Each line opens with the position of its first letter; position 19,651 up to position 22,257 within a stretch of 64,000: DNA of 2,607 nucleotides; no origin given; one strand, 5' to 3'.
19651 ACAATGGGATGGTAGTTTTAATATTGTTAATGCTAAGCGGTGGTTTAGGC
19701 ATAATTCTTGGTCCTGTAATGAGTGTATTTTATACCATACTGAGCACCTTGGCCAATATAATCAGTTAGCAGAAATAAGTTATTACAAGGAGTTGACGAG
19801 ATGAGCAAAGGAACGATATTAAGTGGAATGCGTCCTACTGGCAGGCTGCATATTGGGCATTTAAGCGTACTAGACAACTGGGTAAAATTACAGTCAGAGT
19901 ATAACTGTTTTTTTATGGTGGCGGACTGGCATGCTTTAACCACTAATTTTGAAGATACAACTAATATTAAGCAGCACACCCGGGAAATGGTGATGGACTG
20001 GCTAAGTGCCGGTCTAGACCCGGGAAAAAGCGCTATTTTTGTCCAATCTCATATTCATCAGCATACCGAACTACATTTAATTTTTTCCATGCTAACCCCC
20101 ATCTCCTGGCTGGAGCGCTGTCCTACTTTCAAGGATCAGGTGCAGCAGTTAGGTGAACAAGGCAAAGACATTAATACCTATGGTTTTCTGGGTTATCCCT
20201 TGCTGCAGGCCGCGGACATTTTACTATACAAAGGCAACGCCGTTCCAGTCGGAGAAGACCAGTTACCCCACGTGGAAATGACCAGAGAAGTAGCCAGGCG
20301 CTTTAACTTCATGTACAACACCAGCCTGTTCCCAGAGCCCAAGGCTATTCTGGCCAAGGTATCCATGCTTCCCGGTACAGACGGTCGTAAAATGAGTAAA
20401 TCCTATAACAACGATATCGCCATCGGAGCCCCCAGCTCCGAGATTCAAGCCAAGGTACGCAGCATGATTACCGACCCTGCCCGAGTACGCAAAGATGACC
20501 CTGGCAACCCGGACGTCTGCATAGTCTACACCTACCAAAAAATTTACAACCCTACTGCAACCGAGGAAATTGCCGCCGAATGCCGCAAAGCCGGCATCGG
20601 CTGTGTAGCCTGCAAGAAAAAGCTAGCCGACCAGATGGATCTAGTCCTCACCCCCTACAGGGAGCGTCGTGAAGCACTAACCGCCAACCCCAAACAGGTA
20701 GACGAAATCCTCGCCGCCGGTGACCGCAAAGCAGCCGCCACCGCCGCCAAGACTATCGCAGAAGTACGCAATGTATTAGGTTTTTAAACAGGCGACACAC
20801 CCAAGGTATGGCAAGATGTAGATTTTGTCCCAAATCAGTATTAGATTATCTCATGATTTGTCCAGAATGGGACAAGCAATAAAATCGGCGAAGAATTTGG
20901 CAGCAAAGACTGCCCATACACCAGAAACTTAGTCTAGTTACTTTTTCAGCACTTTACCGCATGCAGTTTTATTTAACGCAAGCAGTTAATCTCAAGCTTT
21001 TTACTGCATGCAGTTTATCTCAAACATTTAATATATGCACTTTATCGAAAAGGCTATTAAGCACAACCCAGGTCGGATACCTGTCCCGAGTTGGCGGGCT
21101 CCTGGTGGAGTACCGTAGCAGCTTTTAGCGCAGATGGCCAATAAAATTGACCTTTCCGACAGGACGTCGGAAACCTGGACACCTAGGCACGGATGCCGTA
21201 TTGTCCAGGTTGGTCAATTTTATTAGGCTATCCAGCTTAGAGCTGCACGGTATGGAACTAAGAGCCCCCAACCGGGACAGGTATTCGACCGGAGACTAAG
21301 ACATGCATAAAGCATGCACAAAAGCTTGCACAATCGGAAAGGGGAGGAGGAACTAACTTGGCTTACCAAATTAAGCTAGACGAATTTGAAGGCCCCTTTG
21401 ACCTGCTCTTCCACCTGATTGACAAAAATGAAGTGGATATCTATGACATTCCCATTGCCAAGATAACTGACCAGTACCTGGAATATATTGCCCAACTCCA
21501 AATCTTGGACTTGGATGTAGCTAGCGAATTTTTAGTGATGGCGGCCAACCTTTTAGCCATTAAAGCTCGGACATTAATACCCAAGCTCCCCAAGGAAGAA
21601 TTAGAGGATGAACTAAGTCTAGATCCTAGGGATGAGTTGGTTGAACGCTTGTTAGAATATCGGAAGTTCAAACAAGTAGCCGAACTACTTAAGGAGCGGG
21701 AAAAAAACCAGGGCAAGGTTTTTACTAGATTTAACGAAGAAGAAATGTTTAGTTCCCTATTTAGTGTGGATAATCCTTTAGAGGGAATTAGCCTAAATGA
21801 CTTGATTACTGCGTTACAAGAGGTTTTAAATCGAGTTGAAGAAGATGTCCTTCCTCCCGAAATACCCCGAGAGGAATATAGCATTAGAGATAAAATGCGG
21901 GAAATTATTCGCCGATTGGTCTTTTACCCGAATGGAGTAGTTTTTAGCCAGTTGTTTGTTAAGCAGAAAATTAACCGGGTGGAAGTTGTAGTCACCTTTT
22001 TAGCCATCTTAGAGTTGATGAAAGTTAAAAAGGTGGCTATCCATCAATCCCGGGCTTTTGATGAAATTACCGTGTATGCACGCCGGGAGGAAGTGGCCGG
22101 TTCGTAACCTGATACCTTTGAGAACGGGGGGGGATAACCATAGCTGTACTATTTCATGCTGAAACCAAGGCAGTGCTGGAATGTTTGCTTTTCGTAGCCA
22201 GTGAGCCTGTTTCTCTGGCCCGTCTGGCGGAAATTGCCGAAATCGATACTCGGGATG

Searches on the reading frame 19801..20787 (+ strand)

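Call 26: search_protein_families(library=ncbifam, max_evalue=1e-25, proteins=[window:19801-20787:+])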
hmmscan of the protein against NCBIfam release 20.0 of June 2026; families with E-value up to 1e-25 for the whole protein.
window:19801-20787:+ (328 aa): 5 families
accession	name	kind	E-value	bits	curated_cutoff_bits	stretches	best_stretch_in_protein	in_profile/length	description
NF008922.0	PRK12283.1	equivalog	9.8e-132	439.6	572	2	2-173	2-172/400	tryptophan--tRNA ligase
TIGR00233.1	trpS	equivalog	4.7e-88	295.6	176.75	1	4-328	3-328/328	tryptophan--tRNA ligase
NF009207.0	PRK12556.1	equivalog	2.5e-66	223.8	479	1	2-328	2-331/332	tryptophan--tRNA ligase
NF008923.0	PRK12284.1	equivalog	1e-65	222.3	597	1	6-327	5-330/431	tryptophan--tRNA ligase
NF008925.0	PRK12285.1-2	equivalog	4.8e-33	114.6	451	1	5-295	64-355/365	tryptophan--tRNA ligase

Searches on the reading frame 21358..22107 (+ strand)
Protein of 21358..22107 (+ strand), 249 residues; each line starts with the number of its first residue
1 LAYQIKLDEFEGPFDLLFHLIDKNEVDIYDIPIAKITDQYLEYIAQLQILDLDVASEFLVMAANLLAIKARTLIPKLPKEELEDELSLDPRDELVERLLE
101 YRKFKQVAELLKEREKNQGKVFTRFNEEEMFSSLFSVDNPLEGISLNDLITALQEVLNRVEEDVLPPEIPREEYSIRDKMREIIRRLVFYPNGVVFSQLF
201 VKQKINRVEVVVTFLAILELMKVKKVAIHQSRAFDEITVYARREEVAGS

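Call 26: search_protein_families(library=ncbifam, max_evalue=1e-25, proteins=[window:21358-22107:+])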
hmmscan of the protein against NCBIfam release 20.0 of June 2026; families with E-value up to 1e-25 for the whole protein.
window:21358-22107:+ (249 aa): 4 families
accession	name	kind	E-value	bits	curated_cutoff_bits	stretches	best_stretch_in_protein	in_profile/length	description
NF000995.0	PRK00104.1-4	equivalog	2.1e-74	250.1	315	1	2-244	4-248/251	segregation/condensation protein A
NF000994.0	PRK00104.1-3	equivalog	3.7e-64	216.7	234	1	2-242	3-241/246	segregation/condensation protein A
NF000992.0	PRK00104.1-1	equivalog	6.9e-57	192.8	417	1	1-241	1-242/247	segregation/condensation protein A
NF000993.0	PRK00104.1-2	equivalog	9.3e-49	166.2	268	1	4-243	2-234/237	segregation/condensation protein A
